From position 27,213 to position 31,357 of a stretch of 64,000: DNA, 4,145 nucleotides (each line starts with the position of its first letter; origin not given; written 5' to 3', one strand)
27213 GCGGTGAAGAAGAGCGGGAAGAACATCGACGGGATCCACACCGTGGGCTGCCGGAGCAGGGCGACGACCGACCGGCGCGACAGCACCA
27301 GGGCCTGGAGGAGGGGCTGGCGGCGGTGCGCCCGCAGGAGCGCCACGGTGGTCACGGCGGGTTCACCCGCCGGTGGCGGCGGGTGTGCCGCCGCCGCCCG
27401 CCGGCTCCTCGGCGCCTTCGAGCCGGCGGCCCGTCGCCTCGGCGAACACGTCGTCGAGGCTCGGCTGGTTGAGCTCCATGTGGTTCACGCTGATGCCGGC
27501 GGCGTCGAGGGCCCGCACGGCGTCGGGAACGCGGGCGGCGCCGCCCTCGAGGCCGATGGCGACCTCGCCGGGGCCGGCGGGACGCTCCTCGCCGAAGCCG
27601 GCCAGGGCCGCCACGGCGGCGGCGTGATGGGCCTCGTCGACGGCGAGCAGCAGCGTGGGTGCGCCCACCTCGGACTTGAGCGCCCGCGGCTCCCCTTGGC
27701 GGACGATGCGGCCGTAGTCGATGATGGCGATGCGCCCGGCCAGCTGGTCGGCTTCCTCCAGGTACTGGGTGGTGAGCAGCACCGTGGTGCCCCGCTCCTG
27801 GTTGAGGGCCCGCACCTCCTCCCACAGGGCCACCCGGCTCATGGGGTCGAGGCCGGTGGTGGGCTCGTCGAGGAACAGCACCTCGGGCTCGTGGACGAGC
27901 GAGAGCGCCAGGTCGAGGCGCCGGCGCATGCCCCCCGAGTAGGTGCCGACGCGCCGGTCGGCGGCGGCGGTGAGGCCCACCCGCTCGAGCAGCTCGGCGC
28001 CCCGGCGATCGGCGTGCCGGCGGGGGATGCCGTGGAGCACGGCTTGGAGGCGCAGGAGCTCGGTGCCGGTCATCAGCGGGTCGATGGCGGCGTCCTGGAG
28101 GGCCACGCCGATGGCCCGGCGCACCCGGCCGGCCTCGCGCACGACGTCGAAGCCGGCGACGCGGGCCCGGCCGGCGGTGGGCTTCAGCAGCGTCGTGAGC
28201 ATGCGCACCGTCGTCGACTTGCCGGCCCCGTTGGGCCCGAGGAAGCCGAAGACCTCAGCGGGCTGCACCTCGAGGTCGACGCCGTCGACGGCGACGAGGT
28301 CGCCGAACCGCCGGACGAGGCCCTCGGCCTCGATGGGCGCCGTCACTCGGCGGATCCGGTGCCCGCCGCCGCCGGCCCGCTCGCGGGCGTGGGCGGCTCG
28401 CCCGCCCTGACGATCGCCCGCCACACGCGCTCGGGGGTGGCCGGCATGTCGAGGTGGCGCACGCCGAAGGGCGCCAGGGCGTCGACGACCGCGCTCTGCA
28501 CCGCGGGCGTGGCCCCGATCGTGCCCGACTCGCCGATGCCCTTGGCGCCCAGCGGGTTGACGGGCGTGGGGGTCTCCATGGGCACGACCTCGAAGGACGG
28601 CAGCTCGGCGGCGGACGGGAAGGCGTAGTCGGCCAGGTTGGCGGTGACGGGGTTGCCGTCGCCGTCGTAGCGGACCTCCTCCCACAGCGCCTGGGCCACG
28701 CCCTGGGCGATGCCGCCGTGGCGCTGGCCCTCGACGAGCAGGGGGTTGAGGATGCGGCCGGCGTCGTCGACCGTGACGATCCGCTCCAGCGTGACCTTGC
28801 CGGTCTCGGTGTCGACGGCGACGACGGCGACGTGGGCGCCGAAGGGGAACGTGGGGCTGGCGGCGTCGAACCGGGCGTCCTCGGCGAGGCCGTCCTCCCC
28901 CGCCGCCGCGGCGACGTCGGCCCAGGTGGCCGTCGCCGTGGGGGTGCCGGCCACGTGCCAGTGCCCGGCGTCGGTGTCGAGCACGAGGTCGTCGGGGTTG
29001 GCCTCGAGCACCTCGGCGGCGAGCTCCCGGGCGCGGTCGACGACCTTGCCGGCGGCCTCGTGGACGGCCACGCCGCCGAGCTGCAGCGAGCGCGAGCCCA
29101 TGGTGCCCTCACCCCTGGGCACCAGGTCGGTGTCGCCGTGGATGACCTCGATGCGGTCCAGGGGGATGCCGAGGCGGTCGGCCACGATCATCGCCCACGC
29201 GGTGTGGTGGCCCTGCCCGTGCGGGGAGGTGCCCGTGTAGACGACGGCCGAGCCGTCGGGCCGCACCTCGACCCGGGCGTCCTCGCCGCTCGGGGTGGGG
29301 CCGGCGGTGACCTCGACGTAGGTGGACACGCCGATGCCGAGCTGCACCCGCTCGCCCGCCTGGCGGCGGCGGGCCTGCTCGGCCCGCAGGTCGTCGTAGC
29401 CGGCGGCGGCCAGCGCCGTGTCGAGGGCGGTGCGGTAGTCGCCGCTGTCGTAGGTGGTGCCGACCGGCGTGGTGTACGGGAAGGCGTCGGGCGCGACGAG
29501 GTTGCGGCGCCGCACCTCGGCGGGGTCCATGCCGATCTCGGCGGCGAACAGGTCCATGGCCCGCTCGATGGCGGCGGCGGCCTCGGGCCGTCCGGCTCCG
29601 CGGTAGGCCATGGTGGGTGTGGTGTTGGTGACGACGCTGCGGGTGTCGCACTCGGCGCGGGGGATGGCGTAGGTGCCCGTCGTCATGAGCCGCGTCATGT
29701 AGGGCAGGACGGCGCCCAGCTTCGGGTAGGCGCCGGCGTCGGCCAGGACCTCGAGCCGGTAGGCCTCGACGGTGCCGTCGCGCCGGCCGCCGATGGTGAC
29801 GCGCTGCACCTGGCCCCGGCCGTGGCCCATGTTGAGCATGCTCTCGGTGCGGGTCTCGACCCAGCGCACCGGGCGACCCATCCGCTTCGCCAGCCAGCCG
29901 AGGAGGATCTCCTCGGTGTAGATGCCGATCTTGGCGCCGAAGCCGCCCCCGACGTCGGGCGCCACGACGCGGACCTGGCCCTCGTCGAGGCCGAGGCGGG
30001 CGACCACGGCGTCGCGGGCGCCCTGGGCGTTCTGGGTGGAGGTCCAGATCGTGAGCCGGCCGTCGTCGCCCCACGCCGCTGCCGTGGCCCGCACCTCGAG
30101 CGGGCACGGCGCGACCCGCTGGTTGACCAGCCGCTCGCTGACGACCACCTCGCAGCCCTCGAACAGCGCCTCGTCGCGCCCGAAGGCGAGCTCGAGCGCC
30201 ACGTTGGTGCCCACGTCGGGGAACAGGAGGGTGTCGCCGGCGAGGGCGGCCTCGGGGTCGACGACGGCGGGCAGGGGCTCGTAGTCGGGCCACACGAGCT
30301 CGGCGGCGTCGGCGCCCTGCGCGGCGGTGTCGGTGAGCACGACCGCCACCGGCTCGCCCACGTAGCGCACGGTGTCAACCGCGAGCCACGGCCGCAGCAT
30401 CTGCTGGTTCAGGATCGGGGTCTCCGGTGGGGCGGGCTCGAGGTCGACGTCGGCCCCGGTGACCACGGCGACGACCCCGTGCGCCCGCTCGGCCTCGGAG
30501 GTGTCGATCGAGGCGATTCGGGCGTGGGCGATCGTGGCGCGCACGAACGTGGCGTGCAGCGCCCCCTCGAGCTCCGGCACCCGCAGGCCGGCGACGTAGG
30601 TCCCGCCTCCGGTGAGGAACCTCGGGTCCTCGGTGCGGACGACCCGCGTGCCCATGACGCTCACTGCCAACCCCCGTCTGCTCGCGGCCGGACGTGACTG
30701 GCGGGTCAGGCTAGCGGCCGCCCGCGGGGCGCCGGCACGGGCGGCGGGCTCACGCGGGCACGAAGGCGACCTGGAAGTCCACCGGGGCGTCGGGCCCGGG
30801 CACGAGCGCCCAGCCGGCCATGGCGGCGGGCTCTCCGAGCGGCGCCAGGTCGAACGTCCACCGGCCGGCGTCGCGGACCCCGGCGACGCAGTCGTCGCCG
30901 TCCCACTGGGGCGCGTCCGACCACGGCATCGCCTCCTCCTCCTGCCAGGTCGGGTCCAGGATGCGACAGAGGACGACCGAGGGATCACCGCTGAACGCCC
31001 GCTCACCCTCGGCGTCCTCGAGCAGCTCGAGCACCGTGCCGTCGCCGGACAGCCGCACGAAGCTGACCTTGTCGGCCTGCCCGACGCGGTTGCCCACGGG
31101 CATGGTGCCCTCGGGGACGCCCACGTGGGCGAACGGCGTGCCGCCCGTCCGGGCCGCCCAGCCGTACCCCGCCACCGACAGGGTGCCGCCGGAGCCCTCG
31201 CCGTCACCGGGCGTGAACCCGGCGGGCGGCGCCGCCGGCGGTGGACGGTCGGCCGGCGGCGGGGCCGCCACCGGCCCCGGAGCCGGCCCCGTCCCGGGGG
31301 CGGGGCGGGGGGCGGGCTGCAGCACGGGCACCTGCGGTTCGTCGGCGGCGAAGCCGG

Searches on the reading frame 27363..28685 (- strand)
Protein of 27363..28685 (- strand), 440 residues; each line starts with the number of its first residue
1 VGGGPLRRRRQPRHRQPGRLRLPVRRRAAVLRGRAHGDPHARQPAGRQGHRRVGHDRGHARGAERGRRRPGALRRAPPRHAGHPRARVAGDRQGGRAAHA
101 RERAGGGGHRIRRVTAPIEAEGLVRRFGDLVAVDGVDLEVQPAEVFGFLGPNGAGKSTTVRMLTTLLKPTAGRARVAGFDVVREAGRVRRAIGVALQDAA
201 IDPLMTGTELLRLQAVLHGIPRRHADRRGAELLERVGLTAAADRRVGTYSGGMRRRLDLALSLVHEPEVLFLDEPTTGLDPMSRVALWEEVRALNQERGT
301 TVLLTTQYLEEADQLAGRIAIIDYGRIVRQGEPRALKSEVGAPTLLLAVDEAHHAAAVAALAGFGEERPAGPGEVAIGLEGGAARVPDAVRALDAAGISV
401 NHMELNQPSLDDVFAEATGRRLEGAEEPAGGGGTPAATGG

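Call 62: search_protein_families(library=pfam, proteins=[window:27363-28685:-], max_evalue=0.001)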
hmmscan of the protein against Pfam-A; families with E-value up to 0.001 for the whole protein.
window:27363-28685:- (440 aa): 3 families
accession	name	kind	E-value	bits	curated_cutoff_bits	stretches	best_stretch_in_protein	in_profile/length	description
PF00005.33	ABC_tran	-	3.4e-29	102.6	25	1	134-277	2-137/137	ABC transporter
PF13304.12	AAA_21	-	1.1e-09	39.3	27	1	248-307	237-298/304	AAA domain, putative AbiEii toxin, Type IV TA system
PF13732.12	DrrA1-3_C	-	1.2e-05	26.4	27.4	1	331-417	1-80/81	ATP-binding protein DrrA1-3-like, C-terminal domain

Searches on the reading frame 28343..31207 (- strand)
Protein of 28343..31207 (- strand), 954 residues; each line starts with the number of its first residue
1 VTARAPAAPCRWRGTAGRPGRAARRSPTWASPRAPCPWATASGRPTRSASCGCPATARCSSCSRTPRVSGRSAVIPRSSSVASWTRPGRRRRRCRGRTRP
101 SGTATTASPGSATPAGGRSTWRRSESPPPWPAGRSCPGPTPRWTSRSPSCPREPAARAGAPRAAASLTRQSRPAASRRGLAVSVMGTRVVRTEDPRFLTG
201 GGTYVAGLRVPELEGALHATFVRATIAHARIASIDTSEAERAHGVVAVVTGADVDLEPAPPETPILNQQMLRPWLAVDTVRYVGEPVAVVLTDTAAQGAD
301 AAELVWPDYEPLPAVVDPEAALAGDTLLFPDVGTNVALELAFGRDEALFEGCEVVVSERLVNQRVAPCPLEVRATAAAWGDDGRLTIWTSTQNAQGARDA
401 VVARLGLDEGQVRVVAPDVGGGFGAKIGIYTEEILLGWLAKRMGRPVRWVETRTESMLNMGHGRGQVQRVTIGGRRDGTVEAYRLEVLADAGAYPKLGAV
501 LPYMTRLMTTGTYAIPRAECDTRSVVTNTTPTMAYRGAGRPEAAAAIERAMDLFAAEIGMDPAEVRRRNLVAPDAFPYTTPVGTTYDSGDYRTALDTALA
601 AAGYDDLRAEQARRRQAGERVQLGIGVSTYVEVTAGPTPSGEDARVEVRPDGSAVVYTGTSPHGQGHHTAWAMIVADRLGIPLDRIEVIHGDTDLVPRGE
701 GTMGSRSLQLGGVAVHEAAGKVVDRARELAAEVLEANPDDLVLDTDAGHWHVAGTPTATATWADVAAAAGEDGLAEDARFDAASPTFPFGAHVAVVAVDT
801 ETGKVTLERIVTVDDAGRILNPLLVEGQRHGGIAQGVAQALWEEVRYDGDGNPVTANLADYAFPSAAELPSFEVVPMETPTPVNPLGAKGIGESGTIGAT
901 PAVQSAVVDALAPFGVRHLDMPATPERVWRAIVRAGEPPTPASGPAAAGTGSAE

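Call 62: search_protein_families(library=pfam, proteins=[window:28343-31207:-], max_evalue=0.001)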
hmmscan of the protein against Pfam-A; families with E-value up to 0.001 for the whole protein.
window:28343-31207:- (954 aa): 3 families
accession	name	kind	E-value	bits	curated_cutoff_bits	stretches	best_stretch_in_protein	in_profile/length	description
PF20256.3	MoCoBD_2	-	2.6e-84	283.5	27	1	598-870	2-283/283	Molybdopterin cofactor-binding domain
PF02738.23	MoCoBD_1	-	3.9e-77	259.1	27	1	330-570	3-244/244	Molybdopterin cofactor-binding domain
PF01315.27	Ald_Xan_dh_C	-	1.2e-21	77.5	31.3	1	200-313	2-110/110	Aldehyde oxidase and xanthine dehydrogenase, a/b hammerhead domain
